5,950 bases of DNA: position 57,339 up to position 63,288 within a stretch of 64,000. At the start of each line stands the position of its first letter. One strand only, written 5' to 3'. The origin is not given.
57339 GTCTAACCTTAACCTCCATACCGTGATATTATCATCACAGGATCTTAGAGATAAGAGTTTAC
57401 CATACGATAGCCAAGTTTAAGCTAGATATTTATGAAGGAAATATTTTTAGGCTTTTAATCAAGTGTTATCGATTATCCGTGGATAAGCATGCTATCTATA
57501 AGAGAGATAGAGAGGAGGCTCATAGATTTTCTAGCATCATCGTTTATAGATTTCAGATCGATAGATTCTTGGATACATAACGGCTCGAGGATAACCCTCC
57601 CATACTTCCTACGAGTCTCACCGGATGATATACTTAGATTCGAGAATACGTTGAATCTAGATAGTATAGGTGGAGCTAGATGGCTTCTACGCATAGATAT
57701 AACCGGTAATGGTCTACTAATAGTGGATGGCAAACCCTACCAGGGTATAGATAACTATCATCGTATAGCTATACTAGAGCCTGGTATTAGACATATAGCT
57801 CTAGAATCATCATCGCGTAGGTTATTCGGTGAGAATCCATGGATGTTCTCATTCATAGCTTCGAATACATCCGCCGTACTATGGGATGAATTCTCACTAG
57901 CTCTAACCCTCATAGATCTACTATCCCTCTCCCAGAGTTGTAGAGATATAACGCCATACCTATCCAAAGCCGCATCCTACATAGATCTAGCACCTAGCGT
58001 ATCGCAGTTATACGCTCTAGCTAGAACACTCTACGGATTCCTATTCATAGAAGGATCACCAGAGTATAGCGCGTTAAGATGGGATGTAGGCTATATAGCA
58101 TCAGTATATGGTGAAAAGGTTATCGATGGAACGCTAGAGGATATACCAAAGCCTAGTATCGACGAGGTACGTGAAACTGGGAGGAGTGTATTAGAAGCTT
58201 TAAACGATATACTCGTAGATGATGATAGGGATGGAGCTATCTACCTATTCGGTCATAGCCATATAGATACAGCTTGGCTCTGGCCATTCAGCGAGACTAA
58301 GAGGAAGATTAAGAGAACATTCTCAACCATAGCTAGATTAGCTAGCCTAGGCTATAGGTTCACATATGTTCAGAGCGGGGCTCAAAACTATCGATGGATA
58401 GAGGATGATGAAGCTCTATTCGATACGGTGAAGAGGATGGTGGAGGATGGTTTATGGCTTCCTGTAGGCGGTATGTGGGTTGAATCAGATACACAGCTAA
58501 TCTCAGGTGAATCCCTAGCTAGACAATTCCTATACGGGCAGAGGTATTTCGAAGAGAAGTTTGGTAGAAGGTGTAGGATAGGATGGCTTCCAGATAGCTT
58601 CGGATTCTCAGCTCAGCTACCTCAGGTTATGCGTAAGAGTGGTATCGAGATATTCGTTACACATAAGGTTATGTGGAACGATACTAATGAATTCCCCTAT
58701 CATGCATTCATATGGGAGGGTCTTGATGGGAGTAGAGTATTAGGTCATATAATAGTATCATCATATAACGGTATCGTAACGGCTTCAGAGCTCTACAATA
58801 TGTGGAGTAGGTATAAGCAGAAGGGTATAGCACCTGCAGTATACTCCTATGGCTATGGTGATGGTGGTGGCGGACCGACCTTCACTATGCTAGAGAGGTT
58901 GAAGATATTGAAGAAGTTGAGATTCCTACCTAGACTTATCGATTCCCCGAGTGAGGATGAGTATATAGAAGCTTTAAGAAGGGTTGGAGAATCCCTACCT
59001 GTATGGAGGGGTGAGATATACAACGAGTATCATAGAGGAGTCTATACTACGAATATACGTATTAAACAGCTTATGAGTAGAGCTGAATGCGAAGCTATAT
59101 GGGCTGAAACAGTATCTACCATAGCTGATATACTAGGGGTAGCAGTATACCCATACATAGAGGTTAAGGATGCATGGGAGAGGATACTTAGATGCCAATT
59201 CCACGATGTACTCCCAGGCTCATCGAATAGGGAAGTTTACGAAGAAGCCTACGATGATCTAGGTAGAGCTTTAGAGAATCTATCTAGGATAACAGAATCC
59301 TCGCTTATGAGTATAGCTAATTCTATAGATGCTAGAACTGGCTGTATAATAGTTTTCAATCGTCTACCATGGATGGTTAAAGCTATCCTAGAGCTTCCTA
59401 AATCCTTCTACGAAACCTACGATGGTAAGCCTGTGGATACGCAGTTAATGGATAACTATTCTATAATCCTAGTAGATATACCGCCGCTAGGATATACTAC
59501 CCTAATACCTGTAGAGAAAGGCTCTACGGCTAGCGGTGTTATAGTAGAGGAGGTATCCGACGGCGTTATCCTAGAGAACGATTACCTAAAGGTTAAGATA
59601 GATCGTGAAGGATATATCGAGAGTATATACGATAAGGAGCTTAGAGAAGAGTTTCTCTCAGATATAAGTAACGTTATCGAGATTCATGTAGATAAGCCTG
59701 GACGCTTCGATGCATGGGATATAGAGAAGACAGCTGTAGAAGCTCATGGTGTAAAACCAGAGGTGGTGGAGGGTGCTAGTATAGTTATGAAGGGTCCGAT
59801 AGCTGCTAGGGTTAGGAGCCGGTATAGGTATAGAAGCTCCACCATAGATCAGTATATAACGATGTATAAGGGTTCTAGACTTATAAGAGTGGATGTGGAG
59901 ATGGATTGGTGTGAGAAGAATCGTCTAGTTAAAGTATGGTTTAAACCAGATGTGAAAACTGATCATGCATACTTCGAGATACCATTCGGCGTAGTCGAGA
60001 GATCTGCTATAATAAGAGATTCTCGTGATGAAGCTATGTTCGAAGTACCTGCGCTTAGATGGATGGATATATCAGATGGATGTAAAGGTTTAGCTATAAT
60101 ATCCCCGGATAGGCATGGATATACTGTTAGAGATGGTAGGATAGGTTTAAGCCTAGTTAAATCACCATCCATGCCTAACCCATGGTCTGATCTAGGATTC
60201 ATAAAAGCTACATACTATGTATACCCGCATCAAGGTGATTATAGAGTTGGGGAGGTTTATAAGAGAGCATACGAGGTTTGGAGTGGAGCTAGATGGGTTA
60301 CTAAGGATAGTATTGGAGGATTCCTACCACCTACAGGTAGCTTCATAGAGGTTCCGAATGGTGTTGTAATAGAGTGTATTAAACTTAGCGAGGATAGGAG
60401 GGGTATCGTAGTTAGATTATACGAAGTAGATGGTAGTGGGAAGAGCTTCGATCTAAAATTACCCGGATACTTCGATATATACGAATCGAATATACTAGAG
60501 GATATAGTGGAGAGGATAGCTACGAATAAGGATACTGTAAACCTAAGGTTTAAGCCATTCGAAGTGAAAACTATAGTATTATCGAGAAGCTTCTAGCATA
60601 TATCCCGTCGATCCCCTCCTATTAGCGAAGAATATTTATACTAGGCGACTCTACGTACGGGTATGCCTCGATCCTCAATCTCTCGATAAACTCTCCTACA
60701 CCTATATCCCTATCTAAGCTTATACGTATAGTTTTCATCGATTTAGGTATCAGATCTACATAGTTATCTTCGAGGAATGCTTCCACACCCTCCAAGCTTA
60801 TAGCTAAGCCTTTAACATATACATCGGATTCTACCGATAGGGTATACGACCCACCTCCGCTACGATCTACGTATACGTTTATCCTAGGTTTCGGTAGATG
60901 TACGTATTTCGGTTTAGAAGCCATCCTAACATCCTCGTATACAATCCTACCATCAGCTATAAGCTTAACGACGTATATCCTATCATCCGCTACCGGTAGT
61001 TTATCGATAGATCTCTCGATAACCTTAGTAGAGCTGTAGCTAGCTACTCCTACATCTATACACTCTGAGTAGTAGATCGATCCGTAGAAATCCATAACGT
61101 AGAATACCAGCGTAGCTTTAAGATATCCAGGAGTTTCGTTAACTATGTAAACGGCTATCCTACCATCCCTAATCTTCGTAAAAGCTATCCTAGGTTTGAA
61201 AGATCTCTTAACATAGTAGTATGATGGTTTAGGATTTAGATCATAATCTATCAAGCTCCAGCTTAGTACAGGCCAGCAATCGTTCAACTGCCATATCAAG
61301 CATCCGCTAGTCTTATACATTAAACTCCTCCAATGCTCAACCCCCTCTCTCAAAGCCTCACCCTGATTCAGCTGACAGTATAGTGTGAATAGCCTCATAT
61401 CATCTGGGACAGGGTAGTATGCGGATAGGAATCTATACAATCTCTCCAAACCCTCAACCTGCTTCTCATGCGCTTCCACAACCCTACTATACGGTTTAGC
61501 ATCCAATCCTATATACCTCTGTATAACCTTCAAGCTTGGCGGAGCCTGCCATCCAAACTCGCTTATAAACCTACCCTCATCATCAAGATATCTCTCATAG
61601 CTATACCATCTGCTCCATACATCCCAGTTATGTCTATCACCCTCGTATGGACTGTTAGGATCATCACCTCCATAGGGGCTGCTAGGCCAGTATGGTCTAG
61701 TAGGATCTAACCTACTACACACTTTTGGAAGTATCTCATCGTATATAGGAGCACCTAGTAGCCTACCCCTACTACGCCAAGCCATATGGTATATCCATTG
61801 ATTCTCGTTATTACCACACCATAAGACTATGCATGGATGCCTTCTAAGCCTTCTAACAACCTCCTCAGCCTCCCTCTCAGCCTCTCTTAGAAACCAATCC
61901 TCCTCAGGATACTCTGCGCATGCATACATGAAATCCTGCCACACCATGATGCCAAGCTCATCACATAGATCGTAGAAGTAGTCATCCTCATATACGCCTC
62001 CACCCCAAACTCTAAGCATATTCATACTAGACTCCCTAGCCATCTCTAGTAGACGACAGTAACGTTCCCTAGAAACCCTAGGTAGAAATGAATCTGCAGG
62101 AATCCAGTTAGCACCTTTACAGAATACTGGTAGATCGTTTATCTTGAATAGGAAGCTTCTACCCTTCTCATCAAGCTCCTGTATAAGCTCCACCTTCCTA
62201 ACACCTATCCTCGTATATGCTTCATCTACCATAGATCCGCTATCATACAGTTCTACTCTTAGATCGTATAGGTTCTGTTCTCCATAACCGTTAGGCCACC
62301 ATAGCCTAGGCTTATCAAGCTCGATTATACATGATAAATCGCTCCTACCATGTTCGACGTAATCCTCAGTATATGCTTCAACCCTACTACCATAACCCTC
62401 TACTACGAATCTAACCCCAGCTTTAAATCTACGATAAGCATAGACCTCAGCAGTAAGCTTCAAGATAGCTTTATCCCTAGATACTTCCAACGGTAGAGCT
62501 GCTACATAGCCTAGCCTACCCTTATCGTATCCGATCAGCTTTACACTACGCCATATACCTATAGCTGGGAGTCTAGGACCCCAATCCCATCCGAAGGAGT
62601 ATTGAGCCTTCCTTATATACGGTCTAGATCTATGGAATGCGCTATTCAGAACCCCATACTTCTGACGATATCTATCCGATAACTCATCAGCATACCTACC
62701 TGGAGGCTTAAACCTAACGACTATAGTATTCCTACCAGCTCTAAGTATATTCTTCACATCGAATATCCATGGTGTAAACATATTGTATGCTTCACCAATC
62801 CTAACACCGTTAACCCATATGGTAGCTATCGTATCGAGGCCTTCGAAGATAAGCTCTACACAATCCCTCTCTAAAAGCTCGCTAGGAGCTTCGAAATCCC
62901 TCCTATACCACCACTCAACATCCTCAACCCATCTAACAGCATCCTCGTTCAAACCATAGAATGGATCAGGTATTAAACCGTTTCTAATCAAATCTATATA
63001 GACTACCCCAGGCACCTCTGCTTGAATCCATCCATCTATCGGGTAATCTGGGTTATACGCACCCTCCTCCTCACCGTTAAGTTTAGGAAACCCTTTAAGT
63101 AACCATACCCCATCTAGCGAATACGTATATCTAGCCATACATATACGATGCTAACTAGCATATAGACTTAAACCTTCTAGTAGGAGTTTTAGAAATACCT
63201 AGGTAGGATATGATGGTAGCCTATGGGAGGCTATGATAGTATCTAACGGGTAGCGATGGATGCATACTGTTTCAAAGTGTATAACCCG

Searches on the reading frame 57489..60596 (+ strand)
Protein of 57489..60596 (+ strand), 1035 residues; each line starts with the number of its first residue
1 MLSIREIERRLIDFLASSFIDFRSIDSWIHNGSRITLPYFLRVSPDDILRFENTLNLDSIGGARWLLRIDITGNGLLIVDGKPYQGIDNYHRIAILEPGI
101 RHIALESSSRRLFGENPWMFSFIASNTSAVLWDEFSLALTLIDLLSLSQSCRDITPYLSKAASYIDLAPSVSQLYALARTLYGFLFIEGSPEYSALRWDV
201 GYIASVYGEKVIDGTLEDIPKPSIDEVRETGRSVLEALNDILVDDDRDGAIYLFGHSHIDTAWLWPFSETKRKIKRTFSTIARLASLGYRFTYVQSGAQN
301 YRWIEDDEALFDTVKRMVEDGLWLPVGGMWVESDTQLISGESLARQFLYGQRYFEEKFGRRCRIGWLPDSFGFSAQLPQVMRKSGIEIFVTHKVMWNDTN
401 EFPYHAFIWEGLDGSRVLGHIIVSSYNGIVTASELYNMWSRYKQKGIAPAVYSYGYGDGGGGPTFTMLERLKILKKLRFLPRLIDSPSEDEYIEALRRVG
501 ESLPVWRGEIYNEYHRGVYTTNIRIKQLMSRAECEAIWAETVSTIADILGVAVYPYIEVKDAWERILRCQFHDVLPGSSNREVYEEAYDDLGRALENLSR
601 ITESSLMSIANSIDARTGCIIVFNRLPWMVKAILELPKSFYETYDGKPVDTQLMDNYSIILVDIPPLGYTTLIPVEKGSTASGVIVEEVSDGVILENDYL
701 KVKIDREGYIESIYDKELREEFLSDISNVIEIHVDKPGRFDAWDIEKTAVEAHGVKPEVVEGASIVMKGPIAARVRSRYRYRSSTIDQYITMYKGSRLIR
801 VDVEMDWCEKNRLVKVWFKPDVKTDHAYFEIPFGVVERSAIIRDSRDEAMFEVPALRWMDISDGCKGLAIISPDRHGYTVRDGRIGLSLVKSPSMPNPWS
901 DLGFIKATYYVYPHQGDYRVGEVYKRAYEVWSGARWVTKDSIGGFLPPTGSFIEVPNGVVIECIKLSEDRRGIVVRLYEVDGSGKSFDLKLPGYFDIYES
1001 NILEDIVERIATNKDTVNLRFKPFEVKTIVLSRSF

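Call 28: search_protein_families(library=pfam, proteins=[window:57489-60596:+], max_evalue=0.001)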
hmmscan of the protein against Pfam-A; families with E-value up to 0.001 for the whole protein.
window:57489-60596:+ (1035 aa): 4 families
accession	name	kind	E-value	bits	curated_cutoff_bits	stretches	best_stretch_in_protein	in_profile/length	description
PF01074.27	Glyco_hydro_38N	-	6.2e-76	255.8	25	1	251-507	2-270/270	Glycosyl hydrolases family 38 N-terminal domain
PF07748.19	Glyco_hydro_38C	-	6.1e-50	170.8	25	1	695-898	1-205/206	Glycosyl hydrolases family 38 C-terminal domain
PF09261.16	Alpha-mann_mid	-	1.8e-19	70.1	31.1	1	513-607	1-94/96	Alpha mannosidase middle domain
PF17677.7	Glyco_hydro38C2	-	5.2e-12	46.2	22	1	959-1029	2-72/72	Glycosyl hydrolases family 38 C-terminal beta sandwich domain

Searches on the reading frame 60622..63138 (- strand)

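Call 28: search_protein_families(library=pfam, proteins=[window:60622-63138:-], max_evalue=0.001)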
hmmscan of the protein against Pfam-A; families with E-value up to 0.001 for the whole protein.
window:60622-63138:- (838 aa): 6 families
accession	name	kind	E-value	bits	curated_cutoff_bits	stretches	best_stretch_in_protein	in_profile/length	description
PF22666.2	Glyco_hydro_2_N2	-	4.7e-58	196.4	27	1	37-197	11-167/167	Glycosyl hydrolase 2 galactose-binding domain-like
PF02837.24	Glyco_hydro_2_N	-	2.2e-11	44.4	28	1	75-143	66-133/169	Glycosyl hydrolases family 2, sugar binding domain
PF00703.27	Glyco_hydro_2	-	8.2e-11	43.1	23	1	261-314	58-109/109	Glycosyl hydrolases family 2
PF17753.7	Ig_mannosidase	-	1.7e-09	37.6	22.6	1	748-824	1-76/81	Ig-fold domain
PF17786.7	Mannosidase_ig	-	1.9e-07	32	23.4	1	660-745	2-91/91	Mannosidase Ig/CBM-like domain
PF02836.23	Glyco_hydro_2_C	-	0.00088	18.9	21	0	388-483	64-158/302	Glycosyl hydrolases family 2, TIM barrel domain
